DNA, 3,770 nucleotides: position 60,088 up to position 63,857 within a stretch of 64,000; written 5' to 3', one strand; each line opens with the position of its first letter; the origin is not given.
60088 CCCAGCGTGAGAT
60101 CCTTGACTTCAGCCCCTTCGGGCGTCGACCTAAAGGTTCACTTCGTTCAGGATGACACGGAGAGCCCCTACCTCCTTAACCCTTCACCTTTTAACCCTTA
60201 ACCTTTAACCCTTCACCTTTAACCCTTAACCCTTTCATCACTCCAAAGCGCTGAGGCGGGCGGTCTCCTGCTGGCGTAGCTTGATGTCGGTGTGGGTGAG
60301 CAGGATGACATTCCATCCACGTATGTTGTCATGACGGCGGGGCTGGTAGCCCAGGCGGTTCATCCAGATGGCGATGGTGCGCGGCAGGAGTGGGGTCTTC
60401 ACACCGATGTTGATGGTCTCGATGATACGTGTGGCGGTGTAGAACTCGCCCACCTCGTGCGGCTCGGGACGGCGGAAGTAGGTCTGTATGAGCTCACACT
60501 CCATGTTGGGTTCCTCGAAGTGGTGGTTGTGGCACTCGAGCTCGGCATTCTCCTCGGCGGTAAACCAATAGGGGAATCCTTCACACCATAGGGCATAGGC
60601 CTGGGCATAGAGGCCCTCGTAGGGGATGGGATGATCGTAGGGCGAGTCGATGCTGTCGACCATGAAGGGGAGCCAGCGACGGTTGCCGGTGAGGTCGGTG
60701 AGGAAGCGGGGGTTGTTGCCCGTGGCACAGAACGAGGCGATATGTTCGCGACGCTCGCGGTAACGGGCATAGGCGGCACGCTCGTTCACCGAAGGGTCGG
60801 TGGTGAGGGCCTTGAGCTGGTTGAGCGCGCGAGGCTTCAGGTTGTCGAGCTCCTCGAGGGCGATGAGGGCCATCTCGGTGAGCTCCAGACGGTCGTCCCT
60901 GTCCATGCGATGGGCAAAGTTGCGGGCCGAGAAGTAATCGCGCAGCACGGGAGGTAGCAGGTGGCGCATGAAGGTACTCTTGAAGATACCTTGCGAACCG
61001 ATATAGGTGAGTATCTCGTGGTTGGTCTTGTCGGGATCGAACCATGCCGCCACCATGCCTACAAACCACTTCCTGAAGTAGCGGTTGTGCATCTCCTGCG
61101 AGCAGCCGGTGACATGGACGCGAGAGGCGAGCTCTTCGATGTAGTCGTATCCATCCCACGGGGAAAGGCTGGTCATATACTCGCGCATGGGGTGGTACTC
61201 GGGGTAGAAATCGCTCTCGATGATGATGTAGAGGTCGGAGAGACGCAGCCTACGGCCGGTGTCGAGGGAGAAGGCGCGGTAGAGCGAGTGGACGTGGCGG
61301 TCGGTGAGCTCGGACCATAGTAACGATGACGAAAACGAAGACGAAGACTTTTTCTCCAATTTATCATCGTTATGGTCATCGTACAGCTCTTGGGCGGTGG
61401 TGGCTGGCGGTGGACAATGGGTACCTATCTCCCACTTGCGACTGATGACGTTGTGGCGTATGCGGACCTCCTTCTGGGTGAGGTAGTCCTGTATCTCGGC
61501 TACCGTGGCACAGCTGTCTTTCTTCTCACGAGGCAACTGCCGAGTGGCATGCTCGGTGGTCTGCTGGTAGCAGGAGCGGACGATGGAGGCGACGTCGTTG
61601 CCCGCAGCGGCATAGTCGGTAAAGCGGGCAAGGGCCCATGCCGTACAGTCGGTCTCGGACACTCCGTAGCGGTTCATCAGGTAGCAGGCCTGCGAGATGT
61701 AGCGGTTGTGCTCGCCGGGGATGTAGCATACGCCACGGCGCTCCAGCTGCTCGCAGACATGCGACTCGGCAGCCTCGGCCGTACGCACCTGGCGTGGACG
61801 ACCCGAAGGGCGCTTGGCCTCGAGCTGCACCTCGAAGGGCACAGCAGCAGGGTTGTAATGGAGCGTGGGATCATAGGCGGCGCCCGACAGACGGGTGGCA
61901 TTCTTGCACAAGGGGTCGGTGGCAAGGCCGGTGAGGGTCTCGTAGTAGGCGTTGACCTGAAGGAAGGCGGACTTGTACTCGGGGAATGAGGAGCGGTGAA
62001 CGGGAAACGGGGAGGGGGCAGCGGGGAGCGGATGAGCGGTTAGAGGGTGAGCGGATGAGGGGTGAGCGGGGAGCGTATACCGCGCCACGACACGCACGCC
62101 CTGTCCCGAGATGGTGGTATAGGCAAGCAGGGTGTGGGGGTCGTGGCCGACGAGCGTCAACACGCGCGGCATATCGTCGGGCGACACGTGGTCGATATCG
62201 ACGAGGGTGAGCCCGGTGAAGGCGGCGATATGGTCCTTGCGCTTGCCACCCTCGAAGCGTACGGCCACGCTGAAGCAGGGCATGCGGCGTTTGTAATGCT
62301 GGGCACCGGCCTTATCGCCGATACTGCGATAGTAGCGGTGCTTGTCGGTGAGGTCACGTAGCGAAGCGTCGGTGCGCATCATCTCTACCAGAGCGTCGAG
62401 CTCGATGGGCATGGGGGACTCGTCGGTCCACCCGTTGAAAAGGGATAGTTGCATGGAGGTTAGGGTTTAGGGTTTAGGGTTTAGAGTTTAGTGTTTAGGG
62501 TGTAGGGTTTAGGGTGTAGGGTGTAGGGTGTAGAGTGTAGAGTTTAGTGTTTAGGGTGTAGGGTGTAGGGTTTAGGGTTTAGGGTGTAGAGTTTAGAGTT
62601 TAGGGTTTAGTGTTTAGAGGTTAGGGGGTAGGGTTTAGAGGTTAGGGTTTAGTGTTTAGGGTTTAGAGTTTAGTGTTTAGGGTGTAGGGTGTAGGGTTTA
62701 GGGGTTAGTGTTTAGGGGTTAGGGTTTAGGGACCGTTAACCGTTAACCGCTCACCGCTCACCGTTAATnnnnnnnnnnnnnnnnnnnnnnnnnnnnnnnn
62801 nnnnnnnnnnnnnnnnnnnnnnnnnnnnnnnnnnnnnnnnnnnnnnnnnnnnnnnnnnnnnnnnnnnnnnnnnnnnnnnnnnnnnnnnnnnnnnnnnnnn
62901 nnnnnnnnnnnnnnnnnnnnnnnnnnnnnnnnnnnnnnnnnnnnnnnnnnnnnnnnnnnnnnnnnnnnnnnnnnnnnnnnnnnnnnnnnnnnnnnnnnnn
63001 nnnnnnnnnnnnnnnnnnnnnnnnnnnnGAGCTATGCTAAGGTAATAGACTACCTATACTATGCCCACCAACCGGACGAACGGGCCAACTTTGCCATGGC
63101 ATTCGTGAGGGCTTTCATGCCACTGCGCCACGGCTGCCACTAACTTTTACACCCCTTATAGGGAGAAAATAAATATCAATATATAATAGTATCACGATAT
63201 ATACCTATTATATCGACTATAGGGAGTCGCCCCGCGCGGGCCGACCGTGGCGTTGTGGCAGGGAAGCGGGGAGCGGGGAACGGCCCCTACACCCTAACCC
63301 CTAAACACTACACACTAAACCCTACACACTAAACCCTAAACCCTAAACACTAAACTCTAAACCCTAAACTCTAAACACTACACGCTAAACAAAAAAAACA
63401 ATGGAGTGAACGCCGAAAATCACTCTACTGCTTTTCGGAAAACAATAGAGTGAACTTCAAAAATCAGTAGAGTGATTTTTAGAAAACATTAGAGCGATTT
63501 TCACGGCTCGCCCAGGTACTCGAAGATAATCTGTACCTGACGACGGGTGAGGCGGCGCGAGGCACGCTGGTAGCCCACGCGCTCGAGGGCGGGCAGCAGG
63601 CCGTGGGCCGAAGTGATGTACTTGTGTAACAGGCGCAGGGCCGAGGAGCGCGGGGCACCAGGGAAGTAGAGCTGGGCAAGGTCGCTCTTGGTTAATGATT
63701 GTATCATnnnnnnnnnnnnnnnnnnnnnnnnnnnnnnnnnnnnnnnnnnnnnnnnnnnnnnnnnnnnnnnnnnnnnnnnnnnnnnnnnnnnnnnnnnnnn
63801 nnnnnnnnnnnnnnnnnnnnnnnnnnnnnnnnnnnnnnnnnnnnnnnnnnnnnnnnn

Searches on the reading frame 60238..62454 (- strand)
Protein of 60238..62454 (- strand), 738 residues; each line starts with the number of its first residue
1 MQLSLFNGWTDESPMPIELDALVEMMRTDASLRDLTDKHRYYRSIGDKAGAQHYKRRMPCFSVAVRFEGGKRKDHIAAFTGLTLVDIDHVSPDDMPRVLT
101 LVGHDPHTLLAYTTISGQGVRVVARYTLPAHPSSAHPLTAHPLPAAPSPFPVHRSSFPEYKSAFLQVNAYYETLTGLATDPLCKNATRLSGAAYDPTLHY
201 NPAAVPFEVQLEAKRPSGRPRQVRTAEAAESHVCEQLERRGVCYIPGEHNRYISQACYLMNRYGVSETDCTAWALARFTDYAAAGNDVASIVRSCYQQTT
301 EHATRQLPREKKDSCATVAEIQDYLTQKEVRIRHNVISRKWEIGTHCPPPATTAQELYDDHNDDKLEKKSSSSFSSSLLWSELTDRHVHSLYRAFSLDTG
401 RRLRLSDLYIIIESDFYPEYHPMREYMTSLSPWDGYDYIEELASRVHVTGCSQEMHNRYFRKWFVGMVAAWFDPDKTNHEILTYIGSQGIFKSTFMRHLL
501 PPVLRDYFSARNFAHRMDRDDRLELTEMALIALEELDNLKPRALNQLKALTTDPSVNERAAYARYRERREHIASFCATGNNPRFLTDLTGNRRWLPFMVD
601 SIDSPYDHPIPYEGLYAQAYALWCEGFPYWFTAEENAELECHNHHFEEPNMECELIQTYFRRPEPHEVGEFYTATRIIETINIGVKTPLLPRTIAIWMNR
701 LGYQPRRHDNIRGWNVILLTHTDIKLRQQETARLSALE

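Call 9: search_protein_families(library=pfam, proteins=[window:60238-62454:-])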
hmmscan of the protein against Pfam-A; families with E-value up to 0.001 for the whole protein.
window:60238-62454:- (738 aa): 3 families
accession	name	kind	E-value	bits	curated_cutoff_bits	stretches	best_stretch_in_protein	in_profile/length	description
PF05272.17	VapE-like_dom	-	1.6e-33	116.4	25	1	430-647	4-216/217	Virulence-associated protein E-like domain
PF08800.15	BT4734-like_N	-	5.3e-30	104.7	22.4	1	54-200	2-134/134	BT4734-like, N-terminal domain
PF19263.5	DUF5906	-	3e-05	25.1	27.6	1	485-593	2-114/114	Family of unknown function (DUF5906)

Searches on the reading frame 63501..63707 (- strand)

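Call 70: search_protein_families(library=pfam, proteins=[window:63501-63707:-], max_evalue=0.01)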
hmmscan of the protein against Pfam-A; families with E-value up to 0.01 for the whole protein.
window:63501-63707:- (68 aa): 1 family
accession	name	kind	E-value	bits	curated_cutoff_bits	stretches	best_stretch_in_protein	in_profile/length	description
PF14053.11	DUF4248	-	1.3e-20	73.6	27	1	2-68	2-68/68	Domain of unknown function (DUF4248)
